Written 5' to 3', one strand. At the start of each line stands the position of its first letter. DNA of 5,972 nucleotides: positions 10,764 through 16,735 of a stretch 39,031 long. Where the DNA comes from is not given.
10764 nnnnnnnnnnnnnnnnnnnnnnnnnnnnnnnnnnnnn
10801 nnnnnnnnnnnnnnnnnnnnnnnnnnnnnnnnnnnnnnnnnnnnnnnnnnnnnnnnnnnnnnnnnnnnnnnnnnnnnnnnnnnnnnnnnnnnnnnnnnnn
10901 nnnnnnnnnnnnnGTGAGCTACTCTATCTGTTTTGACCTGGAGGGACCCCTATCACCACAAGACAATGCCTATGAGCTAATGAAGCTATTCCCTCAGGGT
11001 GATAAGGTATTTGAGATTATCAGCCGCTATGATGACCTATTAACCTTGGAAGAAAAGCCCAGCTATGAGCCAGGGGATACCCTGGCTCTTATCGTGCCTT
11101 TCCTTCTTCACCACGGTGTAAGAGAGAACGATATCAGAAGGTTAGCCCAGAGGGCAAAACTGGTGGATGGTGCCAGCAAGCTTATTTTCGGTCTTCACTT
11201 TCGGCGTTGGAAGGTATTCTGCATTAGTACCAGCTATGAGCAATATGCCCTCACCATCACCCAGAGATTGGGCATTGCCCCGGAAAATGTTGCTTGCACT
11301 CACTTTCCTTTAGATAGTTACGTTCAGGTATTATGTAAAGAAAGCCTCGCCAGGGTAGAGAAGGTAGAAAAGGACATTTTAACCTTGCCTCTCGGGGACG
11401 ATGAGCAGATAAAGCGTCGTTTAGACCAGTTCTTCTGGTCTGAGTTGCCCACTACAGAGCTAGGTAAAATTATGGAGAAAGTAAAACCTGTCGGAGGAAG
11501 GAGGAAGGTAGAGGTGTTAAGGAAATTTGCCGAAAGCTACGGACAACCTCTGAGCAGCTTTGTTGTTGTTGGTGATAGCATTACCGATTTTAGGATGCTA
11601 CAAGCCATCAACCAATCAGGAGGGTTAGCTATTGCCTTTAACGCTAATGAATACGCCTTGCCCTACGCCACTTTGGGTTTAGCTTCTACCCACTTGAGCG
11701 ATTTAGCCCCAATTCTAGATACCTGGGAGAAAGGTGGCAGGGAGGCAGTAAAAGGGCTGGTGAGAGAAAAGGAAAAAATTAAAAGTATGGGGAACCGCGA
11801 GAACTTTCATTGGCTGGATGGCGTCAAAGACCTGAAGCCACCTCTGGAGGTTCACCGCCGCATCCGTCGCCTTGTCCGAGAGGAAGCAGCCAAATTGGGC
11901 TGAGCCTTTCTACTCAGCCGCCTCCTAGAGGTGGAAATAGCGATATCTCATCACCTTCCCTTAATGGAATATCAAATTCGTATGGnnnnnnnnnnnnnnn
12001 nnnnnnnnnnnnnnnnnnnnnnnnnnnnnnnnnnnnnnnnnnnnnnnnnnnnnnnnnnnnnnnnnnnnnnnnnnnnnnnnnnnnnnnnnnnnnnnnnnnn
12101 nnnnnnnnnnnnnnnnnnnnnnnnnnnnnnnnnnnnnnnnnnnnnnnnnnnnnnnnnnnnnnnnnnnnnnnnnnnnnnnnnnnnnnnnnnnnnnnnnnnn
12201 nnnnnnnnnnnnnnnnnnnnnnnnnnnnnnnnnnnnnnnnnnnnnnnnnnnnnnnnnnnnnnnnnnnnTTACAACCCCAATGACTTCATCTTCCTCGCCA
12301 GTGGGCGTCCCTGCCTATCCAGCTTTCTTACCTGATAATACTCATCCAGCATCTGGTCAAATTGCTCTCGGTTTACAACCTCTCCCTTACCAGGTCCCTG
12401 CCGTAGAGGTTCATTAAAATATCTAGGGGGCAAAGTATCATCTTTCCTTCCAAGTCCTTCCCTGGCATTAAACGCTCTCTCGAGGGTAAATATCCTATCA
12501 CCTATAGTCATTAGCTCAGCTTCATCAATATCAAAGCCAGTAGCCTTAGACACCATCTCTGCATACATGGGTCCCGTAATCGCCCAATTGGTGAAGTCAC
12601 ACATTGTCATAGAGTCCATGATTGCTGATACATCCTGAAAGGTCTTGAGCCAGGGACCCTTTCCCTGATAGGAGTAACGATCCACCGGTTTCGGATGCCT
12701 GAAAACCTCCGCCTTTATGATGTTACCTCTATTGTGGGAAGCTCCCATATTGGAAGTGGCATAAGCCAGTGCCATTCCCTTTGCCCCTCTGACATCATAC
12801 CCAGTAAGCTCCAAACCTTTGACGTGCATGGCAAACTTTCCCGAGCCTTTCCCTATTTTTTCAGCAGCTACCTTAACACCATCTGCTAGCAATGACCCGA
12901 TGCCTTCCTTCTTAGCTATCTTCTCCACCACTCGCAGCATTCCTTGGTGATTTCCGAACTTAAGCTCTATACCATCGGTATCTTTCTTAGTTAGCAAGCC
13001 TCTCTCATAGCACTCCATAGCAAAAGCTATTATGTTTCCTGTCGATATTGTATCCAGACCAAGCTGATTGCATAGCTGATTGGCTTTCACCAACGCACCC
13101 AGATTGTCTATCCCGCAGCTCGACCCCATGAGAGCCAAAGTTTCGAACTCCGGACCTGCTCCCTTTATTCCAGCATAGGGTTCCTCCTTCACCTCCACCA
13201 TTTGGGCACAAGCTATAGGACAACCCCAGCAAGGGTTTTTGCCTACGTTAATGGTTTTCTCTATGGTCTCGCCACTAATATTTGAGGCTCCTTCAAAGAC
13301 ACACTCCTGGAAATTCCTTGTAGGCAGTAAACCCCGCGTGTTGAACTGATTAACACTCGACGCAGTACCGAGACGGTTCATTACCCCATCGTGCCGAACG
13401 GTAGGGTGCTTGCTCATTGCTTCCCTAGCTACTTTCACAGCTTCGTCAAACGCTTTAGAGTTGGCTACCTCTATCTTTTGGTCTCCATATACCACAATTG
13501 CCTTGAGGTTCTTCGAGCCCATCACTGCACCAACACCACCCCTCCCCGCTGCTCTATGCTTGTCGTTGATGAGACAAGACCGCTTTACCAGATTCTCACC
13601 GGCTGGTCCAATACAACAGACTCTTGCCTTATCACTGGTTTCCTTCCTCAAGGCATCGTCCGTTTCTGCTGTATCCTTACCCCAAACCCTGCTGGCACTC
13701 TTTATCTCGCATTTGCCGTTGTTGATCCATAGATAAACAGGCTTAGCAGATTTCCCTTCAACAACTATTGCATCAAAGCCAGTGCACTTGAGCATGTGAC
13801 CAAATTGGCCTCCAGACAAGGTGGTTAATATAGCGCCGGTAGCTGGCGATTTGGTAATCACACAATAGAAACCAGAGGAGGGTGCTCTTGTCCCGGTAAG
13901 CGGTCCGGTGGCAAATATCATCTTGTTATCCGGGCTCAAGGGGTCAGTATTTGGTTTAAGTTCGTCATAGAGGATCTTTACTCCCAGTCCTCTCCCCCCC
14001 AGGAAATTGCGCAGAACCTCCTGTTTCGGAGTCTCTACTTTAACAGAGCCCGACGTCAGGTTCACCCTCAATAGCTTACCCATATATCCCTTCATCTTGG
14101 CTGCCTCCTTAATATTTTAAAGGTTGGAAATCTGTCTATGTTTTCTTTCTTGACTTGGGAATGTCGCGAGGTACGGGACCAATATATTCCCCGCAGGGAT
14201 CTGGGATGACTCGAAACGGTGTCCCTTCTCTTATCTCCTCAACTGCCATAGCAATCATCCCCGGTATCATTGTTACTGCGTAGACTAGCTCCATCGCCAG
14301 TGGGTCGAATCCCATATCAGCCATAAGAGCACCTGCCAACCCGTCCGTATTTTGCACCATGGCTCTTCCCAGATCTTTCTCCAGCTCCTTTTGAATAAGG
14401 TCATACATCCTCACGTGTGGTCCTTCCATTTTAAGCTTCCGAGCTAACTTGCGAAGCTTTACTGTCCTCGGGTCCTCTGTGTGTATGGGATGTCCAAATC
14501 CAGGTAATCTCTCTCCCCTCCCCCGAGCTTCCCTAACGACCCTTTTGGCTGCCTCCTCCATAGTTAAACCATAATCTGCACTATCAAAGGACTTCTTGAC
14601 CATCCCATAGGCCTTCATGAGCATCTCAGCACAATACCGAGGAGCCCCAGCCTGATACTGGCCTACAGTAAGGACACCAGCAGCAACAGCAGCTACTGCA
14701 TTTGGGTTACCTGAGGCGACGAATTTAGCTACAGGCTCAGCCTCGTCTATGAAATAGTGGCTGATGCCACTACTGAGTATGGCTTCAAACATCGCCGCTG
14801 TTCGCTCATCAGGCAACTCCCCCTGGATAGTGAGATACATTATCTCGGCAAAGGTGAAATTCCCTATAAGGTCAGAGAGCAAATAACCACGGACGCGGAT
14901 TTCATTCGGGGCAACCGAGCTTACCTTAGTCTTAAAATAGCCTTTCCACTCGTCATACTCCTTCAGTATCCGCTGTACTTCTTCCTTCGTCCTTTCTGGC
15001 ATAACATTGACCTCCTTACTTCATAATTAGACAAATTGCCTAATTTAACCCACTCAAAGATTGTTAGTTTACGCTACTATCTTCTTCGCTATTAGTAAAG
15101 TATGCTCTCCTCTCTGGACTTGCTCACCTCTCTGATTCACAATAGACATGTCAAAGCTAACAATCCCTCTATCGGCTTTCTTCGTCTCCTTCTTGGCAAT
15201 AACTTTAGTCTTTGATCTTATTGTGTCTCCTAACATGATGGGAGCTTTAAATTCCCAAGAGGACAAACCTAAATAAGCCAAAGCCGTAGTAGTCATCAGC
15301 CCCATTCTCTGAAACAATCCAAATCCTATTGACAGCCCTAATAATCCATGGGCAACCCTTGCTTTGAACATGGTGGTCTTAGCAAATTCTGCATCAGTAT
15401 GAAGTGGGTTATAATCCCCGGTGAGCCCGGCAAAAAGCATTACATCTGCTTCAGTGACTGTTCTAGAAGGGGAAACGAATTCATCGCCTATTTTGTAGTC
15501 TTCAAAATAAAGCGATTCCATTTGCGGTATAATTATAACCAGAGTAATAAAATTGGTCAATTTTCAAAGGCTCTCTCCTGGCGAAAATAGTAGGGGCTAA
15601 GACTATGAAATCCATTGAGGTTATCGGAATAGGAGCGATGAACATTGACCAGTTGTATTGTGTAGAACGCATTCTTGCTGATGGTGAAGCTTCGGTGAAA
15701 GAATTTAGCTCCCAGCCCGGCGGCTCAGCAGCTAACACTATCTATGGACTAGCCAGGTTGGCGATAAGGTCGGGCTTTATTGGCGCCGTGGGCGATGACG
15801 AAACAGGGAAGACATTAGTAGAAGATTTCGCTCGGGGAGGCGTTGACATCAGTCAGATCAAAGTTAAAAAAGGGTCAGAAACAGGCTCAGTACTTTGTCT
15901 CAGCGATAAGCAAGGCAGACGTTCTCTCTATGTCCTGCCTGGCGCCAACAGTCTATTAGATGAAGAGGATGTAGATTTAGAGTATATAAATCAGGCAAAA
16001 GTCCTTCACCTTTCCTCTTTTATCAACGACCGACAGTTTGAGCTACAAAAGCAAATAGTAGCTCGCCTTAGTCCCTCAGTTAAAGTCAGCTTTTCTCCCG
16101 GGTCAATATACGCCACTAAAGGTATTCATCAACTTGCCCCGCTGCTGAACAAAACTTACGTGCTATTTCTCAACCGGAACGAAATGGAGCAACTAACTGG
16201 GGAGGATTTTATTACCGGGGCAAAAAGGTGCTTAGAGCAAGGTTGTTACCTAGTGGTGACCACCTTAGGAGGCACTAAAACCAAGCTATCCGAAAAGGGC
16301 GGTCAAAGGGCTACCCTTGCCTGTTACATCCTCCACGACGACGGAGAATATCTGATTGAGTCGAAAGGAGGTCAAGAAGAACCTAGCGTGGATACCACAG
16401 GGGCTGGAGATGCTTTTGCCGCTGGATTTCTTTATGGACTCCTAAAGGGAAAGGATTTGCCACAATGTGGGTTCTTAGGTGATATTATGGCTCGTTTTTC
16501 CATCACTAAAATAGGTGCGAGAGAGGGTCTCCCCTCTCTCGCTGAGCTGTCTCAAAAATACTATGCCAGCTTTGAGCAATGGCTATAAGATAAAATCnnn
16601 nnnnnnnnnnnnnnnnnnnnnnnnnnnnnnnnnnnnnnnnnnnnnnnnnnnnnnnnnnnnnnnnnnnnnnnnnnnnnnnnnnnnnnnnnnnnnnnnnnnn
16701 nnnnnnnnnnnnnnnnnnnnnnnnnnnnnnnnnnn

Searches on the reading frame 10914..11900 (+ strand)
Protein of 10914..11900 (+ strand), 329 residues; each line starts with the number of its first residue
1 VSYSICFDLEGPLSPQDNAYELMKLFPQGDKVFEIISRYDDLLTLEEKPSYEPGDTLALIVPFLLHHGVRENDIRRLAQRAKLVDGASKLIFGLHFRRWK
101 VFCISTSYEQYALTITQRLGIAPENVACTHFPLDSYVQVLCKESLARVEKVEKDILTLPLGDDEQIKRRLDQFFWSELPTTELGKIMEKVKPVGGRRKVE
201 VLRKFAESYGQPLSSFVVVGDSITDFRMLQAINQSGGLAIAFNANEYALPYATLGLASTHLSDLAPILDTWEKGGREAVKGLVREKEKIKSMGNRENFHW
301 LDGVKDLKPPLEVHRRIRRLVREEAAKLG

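Call 22: search_protein_families(library=pfam, proteins=[window:10914-11900:+], max_evalue=0.0001)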
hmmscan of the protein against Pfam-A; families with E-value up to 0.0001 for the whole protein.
window:10914-11900:+ (329 aa): 1 family
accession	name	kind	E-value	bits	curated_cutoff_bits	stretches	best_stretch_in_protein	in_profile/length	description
PF12710.13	HAD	-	2.1e-05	25.5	27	0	191-230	148-189/189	haloacid dehalogenase-like hydrolase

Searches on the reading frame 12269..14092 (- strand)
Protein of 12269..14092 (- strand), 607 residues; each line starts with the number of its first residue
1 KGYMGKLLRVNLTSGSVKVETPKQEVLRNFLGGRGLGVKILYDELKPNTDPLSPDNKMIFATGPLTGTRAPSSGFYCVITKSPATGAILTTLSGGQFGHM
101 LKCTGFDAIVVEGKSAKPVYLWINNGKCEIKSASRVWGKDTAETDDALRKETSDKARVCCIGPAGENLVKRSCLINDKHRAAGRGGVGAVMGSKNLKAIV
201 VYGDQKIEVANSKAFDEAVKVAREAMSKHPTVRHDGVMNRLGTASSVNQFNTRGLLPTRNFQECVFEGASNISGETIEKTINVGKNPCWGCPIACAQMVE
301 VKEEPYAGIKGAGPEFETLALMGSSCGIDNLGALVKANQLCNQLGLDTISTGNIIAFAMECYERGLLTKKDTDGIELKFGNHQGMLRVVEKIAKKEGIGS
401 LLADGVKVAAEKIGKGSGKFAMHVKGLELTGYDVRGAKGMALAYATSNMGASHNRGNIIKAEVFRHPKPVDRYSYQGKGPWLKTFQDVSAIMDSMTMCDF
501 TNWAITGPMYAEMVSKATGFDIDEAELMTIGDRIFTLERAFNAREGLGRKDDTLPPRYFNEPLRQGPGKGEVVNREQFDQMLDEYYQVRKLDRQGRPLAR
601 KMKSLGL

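Call 23: search_protein_families(library=pfam, proteins=[window:12269-14092:-], max_evalue=0.0001)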
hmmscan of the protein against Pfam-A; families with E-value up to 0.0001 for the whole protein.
window:12269-14092:- (607 aa): 2 families
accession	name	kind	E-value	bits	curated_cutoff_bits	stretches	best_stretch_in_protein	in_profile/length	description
PF01314.23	AFOR_C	-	3.3e-147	491.1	27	1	218-607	2-385/385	Aldehyde ferredoxin oxidoreductase, domains 2 & 3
PF02730.20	AFOR_N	-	7.6e-83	277.6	29.8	1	5-203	1-198/199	Aldehyde ferredoxin oxidoreductase, N-terminal domain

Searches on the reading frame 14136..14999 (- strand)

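Call 23: search_protein_families(library=pfam, proteins=[window:14136-14999:-], max_evalue=0.0001)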
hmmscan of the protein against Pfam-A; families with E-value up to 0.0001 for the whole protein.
window:14136-14999:- (287 aa): 1 family
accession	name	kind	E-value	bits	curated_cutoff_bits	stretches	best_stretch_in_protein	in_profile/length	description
PF00285.26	Citrate_synt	-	6.2e-27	95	27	2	91-261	189-353/357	Citrate synthase, C-terminal domain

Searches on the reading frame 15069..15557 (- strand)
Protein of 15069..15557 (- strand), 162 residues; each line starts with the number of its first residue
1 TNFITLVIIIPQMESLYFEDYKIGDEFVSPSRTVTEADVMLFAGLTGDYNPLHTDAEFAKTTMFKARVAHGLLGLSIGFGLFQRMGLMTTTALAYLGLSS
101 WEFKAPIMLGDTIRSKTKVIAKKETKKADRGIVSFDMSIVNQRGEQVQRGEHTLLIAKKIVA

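Call 23: search_protein_families(library=pfam, proteins=[window:15069-15557:-], max_evalue=0.0001)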
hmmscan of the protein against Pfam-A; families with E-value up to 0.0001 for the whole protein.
window:15069-15557:- (162 aa): 2 families
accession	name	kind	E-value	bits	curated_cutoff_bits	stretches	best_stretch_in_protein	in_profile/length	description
PF01575.25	MaoC_dehydratas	-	3.4e-25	88.5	27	1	23-130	6-112/123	MaoC like domain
PF13452.11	FAS1_DH_region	-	6.4e-08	33.2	22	1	23-147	3-129/132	FAS1-like, dehydratase domain region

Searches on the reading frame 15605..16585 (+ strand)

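Call 23: search_protein_families(library=pfam, proteins=[window:15605-16585:+], max_evalue=0.0001)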
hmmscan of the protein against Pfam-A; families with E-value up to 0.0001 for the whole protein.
window:15605-16585:+ (327 aa): 1 family
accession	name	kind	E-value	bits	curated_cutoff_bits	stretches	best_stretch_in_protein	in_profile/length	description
PF00294.29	PfkB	-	2.3e-48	165.5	25.8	1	6-311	4-301/302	pfkB family carbohydrate kinase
